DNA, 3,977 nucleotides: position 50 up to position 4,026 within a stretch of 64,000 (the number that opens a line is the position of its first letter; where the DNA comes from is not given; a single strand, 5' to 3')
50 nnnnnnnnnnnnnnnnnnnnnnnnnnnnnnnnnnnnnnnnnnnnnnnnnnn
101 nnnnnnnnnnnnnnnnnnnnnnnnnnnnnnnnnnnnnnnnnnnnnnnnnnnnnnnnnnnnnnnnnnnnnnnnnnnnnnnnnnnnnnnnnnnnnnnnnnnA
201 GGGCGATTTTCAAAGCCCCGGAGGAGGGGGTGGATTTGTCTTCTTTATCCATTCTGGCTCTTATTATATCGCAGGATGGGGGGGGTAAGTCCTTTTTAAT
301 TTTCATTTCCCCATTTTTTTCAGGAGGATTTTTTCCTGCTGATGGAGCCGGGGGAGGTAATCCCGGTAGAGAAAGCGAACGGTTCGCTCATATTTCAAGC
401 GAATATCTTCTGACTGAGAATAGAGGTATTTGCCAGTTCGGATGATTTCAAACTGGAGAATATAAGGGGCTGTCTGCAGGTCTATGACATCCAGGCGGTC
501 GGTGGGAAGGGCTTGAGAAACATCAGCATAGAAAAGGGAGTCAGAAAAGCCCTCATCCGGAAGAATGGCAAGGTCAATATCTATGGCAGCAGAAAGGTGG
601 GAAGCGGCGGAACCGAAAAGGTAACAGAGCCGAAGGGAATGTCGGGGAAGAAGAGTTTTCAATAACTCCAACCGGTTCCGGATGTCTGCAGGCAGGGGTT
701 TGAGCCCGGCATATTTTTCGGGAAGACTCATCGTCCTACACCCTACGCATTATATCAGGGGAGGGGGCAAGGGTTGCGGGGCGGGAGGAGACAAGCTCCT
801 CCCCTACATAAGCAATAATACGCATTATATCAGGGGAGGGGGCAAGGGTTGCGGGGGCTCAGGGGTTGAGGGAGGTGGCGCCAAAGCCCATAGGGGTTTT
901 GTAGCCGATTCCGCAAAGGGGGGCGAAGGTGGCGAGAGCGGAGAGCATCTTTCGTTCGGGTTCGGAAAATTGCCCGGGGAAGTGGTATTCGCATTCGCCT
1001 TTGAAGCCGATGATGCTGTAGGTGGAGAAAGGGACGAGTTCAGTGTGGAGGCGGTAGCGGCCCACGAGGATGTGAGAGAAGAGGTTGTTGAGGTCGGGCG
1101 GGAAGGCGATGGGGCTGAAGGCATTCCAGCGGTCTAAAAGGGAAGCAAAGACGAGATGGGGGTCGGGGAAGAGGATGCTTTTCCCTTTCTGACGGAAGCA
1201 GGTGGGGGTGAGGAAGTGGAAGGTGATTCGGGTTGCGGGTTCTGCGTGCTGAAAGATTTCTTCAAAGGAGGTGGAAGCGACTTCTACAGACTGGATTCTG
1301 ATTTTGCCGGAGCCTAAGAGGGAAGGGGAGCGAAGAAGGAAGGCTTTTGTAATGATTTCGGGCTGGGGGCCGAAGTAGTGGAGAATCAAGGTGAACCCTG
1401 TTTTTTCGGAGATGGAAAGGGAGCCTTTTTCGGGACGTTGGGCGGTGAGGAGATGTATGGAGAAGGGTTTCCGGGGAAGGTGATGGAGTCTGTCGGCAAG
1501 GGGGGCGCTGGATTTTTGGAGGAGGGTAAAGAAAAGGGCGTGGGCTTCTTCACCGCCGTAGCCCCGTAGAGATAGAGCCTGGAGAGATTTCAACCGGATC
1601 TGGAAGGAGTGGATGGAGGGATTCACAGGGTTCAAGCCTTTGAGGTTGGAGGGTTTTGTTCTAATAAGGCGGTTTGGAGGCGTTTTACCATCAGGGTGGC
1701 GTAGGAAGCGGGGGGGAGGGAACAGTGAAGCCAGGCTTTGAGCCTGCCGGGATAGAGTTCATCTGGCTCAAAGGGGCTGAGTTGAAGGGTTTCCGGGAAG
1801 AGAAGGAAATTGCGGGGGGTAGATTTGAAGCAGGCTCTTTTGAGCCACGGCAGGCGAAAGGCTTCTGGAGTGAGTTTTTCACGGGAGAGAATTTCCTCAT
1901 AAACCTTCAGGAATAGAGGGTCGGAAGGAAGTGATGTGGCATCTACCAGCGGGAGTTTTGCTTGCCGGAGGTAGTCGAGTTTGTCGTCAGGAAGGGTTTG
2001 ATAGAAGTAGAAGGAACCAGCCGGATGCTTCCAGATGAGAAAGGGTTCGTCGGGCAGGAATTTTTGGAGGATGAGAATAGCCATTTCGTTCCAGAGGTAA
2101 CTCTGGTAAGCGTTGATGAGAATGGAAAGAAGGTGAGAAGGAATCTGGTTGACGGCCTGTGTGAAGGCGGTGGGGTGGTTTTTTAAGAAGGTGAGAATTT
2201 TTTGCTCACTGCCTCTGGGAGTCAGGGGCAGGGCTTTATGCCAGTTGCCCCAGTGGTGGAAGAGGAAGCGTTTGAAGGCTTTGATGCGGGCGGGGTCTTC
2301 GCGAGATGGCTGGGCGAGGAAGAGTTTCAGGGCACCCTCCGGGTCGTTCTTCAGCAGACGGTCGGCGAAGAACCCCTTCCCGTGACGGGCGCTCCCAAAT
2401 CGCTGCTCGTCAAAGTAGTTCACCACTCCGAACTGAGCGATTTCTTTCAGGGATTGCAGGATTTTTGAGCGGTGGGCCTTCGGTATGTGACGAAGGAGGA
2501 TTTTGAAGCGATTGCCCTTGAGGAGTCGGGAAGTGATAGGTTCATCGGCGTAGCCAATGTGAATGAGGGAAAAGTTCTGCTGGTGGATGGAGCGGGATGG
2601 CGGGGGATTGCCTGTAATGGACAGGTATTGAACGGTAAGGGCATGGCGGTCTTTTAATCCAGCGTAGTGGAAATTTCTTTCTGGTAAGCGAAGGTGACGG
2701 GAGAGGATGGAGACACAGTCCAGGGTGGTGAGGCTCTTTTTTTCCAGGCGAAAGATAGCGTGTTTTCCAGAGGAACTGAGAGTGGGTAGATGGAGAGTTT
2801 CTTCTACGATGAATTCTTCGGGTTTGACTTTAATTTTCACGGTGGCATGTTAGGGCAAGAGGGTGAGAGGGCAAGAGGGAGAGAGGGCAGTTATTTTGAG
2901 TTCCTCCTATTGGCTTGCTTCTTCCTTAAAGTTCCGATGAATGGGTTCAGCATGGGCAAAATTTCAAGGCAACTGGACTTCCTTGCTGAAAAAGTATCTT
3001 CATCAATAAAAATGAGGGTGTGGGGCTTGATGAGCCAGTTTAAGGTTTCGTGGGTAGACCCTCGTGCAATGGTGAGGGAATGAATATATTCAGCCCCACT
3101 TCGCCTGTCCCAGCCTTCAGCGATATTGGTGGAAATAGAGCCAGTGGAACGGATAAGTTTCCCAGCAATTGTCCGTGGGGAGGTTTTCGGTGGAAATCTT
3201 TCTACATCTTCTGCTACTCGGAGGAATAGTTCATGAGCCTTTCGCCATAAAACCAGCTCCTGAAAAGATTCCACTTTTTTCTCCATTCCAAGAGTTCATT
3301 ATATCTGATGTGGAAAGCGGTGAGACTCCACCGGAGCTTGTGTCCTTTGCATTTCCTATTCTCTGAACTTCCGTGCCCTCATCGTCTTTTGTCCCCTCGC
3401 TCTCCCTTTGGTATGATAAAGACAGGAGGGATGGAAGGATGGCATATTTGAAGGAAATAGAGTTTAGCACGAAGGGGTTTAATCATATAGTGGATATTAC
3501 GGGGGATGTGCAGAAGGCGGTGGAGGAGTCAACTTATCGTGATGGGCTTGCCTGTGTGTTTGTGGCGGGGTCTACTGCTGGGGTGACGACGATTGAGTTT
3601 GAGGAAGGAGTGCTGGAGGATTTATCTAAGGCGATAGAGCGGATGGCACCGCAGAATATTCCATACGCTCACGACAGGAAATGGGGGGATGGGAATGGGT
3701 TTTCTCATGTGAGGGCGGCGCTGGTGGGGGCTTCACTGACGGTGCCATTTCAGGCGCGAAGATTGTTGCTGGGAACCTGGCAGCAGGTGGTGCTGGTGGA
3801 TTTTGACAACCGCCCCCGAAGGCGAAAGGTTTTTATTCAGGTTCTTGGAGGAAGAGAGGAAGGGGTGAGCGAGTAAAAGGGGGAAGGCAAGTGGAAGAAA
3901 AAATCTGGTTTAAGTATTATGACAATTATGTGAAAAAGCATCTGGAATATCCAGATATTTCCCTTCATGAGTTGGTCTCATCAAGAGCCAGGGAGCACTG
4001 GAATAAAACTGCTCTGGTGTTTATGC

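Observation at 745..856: Intergenic region made entirely of two perfect 37-bp repeats: mini-CRISPR or duplicated extended -10 promoter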

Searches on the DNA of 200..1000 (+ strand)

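Call 33: search_dna_similar(query=window:782-818:+, collection=phages, mode=distant, max_evalue=10)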
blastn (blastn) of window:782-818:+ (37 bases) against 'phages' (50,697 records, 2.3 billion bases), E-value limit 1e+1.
Records with a match: 9; places in all: 9; records where one place covers at least 80% of the query: 1.
Best place of each record, by identity: >=99% 5; 95-99% 2; 90-95% 1; 80-90% 1.
By first word of the organism name: Bacteriophage 3; IAS 2; Halorubrum 2; Bacillus 2.
By host as written in the record: - 3; Homo sapiens 2; Halorubrum sp. 2; Bacillus subtilis 1; Bacillus subtilis ATCC 21336 1.
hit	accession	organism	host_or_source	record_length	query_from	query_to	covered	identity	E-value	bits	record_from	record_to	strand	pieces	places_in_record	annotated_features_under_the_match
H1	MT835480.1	Bacteriophage sp.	human fecal samples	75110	1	30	81%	86.7%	2e+0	34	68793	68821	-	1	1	record has no annotation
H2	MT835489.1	Bacteriophage sp.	human fecal samples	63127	1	26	70%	92.3%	5e-1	36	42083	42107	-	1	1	record has no annotation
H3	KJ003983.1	IAS virus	Homo sapiens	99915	16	35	54%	95.0%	6e+0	33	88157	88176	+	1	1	record has no annotation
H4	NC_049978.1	IAS virus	Homo sapiens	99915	16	35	54%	95.0%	6e+0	33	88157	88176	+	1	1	hypothetical protein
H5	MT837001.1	Bacteriophage sp.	human fecal samples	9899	3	19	46%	100.0%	6e+0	32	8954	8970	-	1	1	record has no annotation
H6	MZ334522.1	Halorubrum tailed virus 27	Halorubrum sp.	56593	5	21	46%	100.0%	6e+0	32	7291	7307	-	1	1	hypothetical protein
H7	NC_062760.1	Halorubrum tailed virus 27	Halorubrum sp.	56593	5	21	46%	100.0%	6e+0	32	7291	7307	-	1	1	hypothetical protein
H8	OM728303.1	Bacillus phage vB_BsuM-Goe25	Bacillus subtilis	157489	17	33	46%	100.0%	6e+0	32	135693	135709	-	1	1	hypothetical protein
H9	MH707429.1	Bacillus phage BSP12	Bacillus subtilis ATCC 21336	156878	17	33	46%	100.0%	6e+0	32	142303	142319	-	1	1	hypothetical protein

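Call 34: search_rna_families(source=window, start=200, end=1000, threshold=evalue, max_evalue=10)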
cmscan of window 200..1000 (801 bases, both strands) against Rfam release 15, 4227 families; matches with E-value up to 10: 4.
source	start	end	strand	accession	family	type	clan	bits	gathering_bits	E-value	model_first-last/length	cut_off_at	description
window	276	367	+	RF02593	NsiR8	Gene; sRNA;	-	22.7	61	0.097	1-172/172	no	Nitrogen stress-induced RNA 8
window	907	975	+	RF02992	hya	Cis-reg;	-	16.9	56.8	3.7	1-72/72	no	hya RNA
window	232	360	+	RF01265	snR42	Gene; snRNA; snoRNA; HACA-box;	CL00032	13.8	61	0.49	22-192/349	no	Small nucleolar RNA snR42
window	508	553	+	RF02357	RNaseP-T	Gene; ribozyme;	CL00002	11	60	8.8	1-208/208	no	RNaseP truncated form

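Call 75: search_dna_similar(query=window:732-870:+, collection=plasmids, mode=distant, max_evalue=1, max_rows=10)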
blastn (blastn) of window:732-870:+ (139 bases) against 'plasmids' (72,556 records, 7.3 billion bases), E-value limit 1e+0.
Records with a match: 1; places in all: 1; records where one place covers at least 80% of the query: 0.
Best place of each record, by identity: 90-95% 1.
By first word of the organism name: Rhizobium 1.
By predicted mobility (MOB-suite, as given by PLSDB): non-mobilizable 1.
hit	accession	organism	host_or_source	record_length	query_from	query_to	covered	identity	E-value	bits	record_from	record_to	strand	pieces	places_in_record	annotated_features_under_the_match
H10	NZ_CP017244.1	Rhizobium etli 8C-3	Phaseolus vulgaris,cell culture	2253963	102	128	19%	92.6%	4e-1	41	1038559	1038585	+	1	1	record has no annotation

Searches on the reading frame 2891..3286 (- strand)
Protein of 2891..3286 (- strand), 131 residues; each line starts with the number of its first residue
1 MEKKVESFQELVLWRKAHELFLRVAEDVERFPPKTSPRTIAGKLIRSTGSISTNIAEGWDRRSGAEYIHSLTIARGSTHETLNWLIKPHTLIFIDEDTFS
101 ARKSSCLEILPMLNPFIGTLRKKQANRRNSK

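Call 9: search_protein_families(library=pfam, proteins=[window:2891-3286:-], max_evalue=0.01)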
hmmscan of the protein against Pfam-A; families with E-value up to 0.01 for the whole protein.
window:2891-3286:- (131 aa): 1 family
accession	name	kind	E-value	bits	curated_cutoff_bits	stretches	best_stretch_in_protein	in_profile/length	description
PF05635.17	23S_rRNA_IVP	-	2.2e-21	76.5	33.8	1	10-114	2-105/106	23S rRNA-intervening sequence protein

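Call 10: search_protein_families(library=ncbifam, proteins=[window:2891-3286:-], max_evalue=0.01)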
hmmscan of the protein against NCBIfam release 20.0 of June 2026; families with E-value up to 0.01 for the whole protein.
window:2891-3286:- (131 aa): 3 families
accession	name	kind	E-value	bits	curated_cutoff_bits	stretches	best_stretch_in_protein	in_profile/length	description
TIGR02436.1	TIGR02436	subfamily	3.6e-24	85.1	24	1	13-120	1-108/109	four helix bundle protein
NF008911.0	PRK12275.1-2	subfamily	3.7e-16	59.7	137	1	6-122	2-117/118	hypothetical protein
NF008912.0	PRK12275.1-6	subfamily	4.4e-11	42.9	124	1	7-123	2-114/117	hypothetical protein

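Call 24: list_cluster_members(proteins=[P0001, P0002, window:2891-3286:-, window:5656-6789:-])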
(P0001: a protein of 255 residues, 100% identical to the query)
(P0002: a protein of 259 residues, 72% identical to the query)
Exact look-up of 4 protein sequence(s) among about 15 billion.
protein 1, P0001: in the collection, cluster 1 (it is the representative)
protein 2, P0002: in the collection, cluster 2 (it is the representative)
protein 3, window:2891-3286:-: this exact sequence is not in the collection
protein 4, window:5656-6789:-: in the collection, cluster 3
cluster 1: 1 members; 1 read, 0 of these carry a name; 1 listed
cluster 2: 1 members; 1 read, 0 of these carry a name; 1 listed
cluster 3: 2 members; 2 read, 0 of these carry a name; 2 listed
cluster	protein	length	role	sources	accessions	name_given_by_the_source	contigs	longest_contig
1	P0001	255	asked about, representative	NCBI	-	-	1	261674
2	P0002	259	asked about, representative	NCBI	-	-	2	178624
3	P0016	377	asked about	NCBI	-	-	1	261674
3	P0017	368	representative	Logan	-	-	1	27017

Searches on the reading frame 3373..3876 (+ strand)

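Call 9: search_protein_families(library=pfam, proteins=[window:3373-3876:+], max_evalue=0.01)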
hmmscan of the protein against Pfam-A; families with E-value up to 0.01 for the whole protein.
window:3373-3876:+ (167 aa): 1 family
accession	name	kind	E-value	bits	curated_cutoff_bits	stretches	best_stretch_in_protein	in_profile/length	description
PF01894.22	UPF0047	-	3.3e-34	118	27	1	41-157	1-117/117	Uncharacterised protein family UPF0047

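Call 10: search_protein_families(library=ncbifam, proteins=[window:3373-3876:+], max_evalue=0.01)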
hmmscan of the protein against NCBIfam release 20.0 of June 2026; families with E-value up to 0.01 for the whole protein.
window:3373-3876:+ (167 aa): 1 family
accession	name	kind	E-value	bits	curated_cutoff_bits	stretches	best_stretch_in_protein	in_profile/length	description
TIGR00149.1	TIGR00149_YjbQ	hypoth_equivalog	1.1e-28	99.6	67.75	1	30-159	4-131/132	secondary thiamine-phosphate synthase enzyme YjbQ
